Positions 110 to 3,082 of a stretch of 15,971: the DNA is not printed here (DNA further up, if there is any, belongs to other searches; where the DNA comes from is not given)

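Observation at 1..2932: A T9SS-exported nine-heme cytochrome c sits directly upstream of a signal-peptide protein gene, a candidate extracellular electron-transfer module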

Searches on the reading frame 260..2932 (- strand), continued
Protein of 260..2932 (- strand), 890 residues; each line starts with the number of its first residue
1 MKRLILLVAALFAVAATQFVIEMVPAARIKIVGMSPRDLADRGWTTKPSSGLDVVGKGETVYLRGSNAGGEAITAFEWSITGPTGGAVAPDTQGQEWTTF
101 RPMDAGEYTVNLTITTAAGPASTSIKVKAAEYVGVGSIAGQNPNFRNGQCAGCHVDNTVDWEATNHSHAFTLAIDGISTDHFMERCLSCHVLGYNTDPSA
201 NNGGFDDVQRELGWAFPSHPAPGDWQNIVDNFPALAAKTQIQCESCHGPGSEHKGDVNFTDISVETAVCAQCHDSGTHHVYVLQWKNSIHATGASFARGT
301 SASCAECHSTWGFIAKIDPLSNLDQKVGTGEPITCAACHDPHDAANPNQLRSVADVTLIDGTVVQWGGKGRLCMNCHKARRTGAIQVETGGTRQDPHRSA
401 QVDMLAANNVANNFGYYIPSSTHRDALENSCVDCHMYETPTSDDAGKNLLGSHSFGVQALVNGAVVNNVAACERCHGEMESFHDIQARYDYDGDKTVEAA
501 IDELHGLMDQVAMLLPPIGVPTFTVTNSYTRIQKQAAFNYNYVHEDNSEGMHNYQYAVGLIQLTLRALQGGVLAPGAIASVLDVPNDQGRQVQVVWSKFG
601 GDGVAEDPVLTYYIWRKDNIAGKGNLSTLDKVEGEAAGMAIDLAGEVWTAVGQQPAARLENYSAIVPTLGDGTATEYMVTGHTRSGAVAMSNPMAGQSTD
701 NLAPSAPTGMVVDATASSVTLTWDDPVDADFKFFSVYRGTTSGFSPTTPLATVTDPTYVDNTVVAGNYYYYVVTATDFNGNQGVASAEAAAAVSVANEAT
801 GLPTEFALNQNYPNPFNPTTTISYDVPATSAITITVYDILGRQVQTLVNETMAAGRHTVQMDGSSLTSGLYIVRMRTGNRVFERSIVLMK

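Call 78: find_encoding_contigs(protein=P0039, flank=10000, max_places=1)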
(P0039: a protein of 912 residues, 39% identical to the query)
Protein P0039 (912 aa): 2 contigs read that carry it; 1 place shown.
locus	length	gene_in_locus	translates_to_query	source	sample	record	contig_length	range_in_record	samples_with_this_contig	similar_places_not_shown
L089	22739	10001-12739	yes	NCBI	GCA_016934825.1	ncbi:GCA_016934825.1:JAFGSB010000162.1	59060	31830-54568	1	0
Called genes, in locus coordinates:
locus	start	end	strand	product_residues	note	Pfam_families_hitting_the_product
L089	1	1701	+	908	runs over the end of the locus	PF09699:Paired_CXXCH_1 (faint), PF14522:Cytochrome_C7 (faint), PF14537:Cytochrom_c3_2 (faint), PF22113:Mtrc-MtrF_II-IV_dom (faint), PF22678:Cytochrom_c_NrfB-like (faint)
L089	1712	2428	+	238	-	-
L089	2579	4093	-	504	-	PF03264:Cytochrom_NNT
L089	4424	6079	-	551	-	PF10101:DUF2339 (weak)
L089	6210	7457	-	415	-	PF02085:Cytochrom_CIII (faint), PF14522:Cytochrome_C7 (faint), PF14537:Cytochrom_c3_2 (faint), PF22113:Mtrc-MtrF_II-IV_dom (faint), PF09699:Paired_CXXCH_1 (weak)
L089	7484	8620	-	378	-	PF00033:Cytochrome_B, PF13631:Cytochrom_B_N_2, PF00032:Cytochrom_B_C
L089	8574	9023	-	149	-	PF00355:Rieske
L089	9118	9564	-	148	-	PF00376:MerR, PF13411:MerR_1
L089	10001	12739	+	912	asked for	PF14522:Cytochrome_C7 (faint), PF18962:Por_Secre_tail (weak), PF13860:FlgD_ig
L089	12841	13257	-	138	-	PF00072:Response_reg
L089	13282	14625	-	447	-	PF25323:6TM_PilS (faint), PF02518:HATPase_c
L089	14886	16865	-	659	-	PF14522:Cytochrome_C7 (faint), PF14537:Cytochrom_c3_2 (faint), PF22113:Mtrc-MtrF_II-IV_dom (faint)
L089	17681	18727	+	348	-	-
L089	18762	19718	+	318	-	PF00795:CN_hydrolase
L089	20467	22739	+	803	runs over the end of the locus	PF17801:Melibiase_C (faint)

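Call 79: find_encoding_contigs(protein=P0049, flank=10000, max_places=1)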
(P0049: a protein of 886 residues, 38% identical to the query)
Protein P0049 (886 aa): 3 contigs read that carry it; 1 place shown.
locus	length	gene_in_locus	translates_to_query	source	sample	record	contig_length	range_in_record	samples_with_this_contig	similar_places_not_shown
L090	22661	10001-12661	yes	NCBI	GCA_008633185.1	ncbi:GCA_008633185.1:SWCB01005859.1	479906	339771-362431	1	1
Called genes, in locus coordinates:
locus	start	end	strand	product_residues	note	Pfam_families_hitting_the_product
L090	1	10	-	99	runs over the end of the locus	-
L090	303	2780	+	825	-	PF00512:HisKA, PF02518:HATPase_c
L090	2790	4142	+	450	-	PF00072:Response_reg, PF00158:Sigma54_activat, PF14532:Sigma54_activ_2, PF07728:AAA_5 (weak), PF25601:AAA_lid_14, PF02954:HTH_8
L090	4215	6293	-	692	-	PF01432:Peptidase_M3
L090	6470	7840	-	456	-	PF00072:Response_reg, PF00158:Sigma54_activat, PF14532:Sigma54_activ_2, PF01078:Mg_chelatase (faint), PF07728:AAA_5, PF25601:AAA_lid_14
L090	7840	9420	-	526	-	PF21563:Mcp40H-20_sensor (faint), PF00672:HAMP, PF02518:HATPase_c, PF14501:HATPase_c_5 (weak)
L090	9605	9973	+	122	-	-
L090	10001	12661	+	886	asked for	PF14522:Cytochrome_C7 (faint), PF14537:Cytochrom_c3_2 (faint), PF22113:Mtrc-MtrF_II-IV_dom (faint), PF18962:Por_Secre_tail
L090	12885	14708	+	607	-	PF13188:PAS_8, PF13426:PAS_9, PF00512:HisKA, PF02518:HATPase_c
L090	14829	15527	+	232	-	PF01551:Peptidase_M23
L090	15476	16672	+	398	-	PF01168:Ala_racemase_N, PF00842:Ala_racemase_C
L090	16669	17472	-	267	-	PF01980:TrmO_N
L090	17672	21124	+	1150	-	PF26300:PEPCK_PPi_lobe_2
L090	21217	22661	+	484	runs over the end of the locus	PF04851:ResIII (weak), PF00270:DEAD, PF00271:Helicase_C, PF16124:RecQ_Zn_bind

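Call 80: find_encoding_contigs(protein=P0098, flank=10000, max_places=1)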
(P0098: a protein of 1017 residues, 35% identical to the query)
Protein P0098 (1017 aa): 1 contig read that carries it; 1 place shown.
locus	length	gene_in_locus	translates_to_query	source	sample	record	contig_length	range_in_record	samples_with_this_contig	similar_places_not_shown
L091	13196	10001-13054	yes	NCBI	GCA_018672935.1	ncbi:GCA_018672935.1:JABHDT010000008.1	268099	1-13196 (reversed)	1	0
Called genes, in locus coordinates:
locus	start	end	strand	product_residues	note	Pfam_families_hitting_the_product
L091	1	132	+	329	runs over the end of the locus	PF00005:ABC_tran, PF13304:AAA_21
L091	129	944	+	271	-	PF06182:ABC2_membrane_6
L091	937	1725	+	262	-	PF06182:ABC2_membrane_6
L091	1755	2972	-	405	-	-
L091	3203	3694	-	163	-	PF08327:AHSA1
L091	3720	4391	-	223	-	PF13489:Methyltransf_23 (weak), PF03848:TehB, PF13847:Methyltransf_31 (weak), PF08241:Methyltransf_11 (weak), PF13649:Methyltransf_25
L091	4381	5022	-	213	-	PF13489:Methyltransf_23 (weak), PF08241:Methyltransf_11 (weak), PF13649:Methyltransf_25 (weak)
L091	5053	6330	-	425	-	PF00709:Adenylsucc_synt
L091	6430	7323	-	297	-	PF07549:Sec_GG (weak), PF02355:SecD_SecF_C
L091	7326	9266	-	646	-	PF21760:SecD_1st, PF22599:SecDF_P1_head, PF00873:ACR_tran (weak), PF02355:SecD_SecF_C, PF03176:MMPL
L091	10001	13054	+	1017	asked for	PF14522:Cytochrome_C7 (faint), PF14537:Cytochrom_c3_2 (faint), PF22113:Mtrc-MtrF_II-IV_dom (faint), PF18962:Por_Secre_tail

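Call 84: search_protein_families(library=pfam, proteins=[L002:2076-4439:+, L002:4443-5342:+, L002:5350-6729:+, L002:12826-14334:+, L088:13284-14576:+, L088:14573-15766:+, L088:15768-16619:+], max_evalue=0.01)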
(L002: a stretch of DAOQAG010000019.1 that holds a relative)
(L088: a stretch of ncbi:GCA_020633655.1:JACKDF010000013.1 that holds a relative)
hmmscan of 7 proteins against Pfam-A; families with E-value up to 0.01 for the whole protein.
L002:2076-4439:+ (788 aa): 0 families

L002:4443-5342:+ (300 aa): 5 families
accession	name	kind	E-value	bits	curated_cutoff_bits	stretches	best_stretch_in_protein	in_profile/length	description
PF14522.11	Cytochrome_C7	-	7.3e-15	55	24.8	2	35-87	2-66/67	Cytochrome c7 and related cytochrome c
PF14537.11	Cytochrom_c3_2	-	2.1e-10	41.3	25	1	44-146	4-78/79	Cytochrome c3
PF22113.1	Mtrc-MtrF_II-IV_dom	-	1e-05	25.6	30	0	78-125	118-166/176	Outer membrane cytochrome MtrC/MtrF-like, domains II/IV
PF02085.21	Cytochrom_CIII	-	5.8e-05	23.8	22.9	1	29-81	16-57/101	Class III cytochrome C family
PF07191.17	Zn_ribbon_6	-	0.0038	17.6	25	1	117-165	2-42/67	Double zinc ribbon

L002:5350-6729:+ (460 aa): 3 families
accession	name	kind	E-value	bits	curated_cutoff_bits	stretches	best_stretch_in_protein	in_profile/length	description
PF14522.11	Cytochrome_C7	-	3.1e-12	46.6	24.8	1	241-302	14-67/67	Cytochrome c7 and related cytochrome c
PF14537.11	Cytochrom_c3_2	-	1.3e-11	45.2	25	2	279-355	8-79/79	Cytochrome c3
PF22113.1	Mtrc-MtrF_II-IV_dom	-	3.6e-10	40.1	30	1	240-287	120-166/176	Outer membrane cytochrome MtrC/MtrF-like, domains II/IV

L002:12826-14334:+ (503 aa): 5 families
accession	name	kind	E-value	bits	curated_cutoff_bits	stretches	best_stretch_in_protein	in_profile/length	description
PF03264.19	Cytochrom_NNT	-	2.6e-08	34.2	24.1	1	104-189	8-97/174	NapC/NirT cytochrome c family, N-terminal region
PF14537.11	Cytochrom_c3_2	-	1.5e-06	29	25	1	432-499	8-65/79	Cytochrome c3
PF14522.11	Cytochrome_C7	-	5e-05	23.5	24.8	0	138-213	18-66/67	Cytochrome c7 and related cytochrome c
PF22113.1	Mtrc-MtrF_II-IV_dom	-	7.9e-05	22.7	30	0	147-217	71-131/176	Outer membrane cytochrome MtrC/MtrF-like, domains II/IV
PF02085.21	Cytochrom_CIII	-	0.0011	19.7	22.9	0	423-500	24-84/101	Class III cytochrome C family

L088:13284-14576:+ (430 aa): 1 family
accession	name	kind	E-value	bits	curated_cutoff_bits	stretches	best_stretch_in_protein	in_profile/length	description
PF13557.12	Phenol_MetA_deg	-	0.0041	17.7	22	0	139-184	178-230/242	Putative MetA-pathway of phenol degradation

L088:14573-15766:+ (397 aa): 5 families
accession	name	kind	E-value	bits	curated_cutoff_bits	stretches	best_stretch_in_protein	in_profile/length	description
PF14522.11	Cytochrome_C7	-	4.5e-18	65.3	24.8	3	112-166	2-66/67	Cytochrome c7 and related cytochrome c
PF02085.21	Cytochrom_CIII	-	7.6e-11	42.7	22.9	0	315-393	27-100/101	Class III cytochrome C family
PF14537.11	Cytochrom_c3_2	-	1.1e-07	32.6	25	0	323-394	8-78/79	Cytochrome c3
PF22113.1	Mtrc-MtrF_II-IV_dom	-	1.2e-06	28.6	30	0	88-168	81-165/176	Outer membrane cytochrome MtrC/MtrF-like, domains II/IV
PF07191.17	Zn_ribbon_6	-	0.0014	19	25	1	124-172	2-42/67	Double zinc ribbon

L088:15768-16619:+ (283 aa): 3 families
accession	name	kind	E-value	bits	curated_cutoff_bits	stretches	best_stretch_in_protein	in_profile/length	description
PF14522.11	Cytochrome_C7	-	9.4e-09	35.4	24.8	0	56-86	36-67/67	Cytochrome c7 and related cytochrome c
PF14537.11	Cytochrom_c3_2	-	1.1e-05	26.2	25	0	79-138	7-66/79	Cytochrome c3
PF09698.15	GSu_C4xC__C2xCH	-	0.00025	22.1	21.7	1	184-233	1-36/36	Geobacter CxxxxCH...CXXCH motif (GSu_C4xC__C2xCH)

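Call 86: find_homologous_proteins(query=L001:10691-11335:+, max_evalue=0.001)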
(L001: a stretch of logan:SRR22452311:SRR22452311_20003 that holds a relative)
Query L001:10691-11335:+: 3649 candidates shared short words with the query, none scored E <= 0.001.

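Call 89: search_solved_structures(query=A3, max_evalue=1)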
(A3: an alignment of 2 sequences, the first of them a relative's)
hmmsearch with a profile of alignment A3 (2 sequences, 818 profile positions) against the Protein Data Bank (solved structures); distinct sequences matched with E-value up to 1: 23.
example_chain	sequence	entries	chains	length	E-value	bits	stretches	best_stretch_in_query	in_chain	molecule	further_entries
9lqj_A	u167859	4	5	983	4.3e-13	51.6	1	321-480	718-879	Collagenase ColH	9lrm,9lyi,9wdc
9lrk_A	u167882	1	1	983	4.3e-13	51.6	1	321-480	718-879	Collagenase ColH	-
4aqo_A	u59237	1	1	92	3.8e-09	38.5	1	385-458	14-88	COLLAGENASE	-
4jrw_A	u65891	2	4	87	4.4e-09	38.3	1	386-458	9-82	Collagenase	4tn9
2y72_A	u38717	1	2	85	6.7e-09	37.7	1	386-458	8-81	COLLAGENASE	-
2y3u_A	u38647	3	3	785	2.6e-07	32.4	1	385-457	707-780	COLLAGENASE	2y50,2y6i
4u6t_A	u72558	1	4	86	9.3e-06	27.3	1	391-458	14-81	ColH protein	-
4u7k_A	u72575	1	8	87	9.6e-06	27.2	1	391-458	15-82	ColH protein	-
1l0q_A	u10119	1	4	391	3e-05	25.6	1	662-707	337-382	Surface layer protein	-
2c26_A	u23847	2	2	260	0.00022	22.8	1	290-373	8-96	ENDOGLUCANASE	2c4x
4jgu_A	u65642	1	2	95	0.0006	21.3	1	385-458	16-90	ColH protein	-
1b4r_A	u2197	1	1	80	0.00092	20.7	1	528-582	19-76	PROTEIN (PKD1_HUMAN)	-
6aem_A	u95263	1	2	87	0.0017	19.8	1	409-453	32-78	PKD domain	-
4l9d_A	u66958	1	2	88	0.002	19.6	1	405-455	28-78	Protease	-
7kv5_AAA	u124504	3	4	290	0.042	15.2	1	659-711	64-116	PKD domain protein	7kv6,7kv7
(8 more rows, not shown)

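Call 90: search_protein_families(library=ncbifam, proteins=[L001:10691-13093:+, L001:10691-11335:+], max_evalue=1)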
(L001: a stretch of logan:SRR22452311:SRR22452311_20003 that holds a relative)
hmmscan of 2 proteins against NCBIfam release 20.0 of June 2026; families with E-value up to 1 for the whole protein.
L001:10691-13093:+ (800 aa): 8 families
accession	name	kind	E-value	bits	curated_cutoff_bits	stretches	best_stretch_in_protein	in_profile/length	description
TIGR00864.1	PCC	subfamily_domain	2.1e-27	94.1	1861.4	3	254-457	1020-1216/2700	polycystin cation channel protein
NF058578.1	CPR_pilus_PamR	equivalog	9.8e-06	24.6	300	2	241-273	184-224/297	pilus system RbmA-like protein PamR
TIGR03769.1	P_ac_wall_RPT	domain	0.0014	19.2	30.9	1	258-288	8-41/41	TIGR03769 domain-containing protein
NF053611.1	YiaD_Gzip_OmpA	equivalog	0.0029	17.3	175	1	694-775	95-178/206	YiaD family glycine zipper/OmpA-like lipoprotein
NF053612.1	anchor_PA1041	equivalog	0.006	16.6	250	1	684-776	114-208/236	PA1041 family peptidoglycan-binding anchor lipoprotein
NF058595.1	invert_tail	domain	0.16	12.3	37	1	261-286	87-110/113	lipo-invert putative C-terminal anchoring domain-containing protein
NF038134.1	choice_anch_M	domain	0.24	11.4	55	0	258-273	150-165/184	choice-of-anchor M domain-containing protein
TIGR04203.1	RPT_S_cricet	repeat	0.63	10.3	60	0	263-277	12-26/38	TIGR04203-type repeat-containing surface protein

L001:10691-11335:+ (215 aa): 0 families

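Call 96: find_encoding_contigs(protein=P0003, flank=5000, max_places=2)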
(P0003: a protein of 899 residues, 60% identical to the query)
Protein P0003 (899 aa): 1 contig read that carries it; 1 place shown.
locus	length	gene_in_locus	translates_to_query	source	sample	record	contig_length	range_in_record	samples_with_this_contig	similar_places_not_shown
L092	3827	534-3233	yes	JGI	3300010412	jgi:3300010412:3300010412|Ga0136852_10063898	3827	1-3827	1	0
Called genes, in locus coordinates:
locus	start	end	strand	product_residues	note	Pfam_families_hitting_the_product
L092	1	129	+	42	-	?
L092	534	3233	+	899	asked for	PF14522:Cytochrome_C7 (faint), PF14537:Cytochrom_c3_2 (faint), PF22113:Mtrc-MtrF_II-IV_dom (faint), PF18962:Por_Secre_tail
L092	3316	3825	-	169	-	?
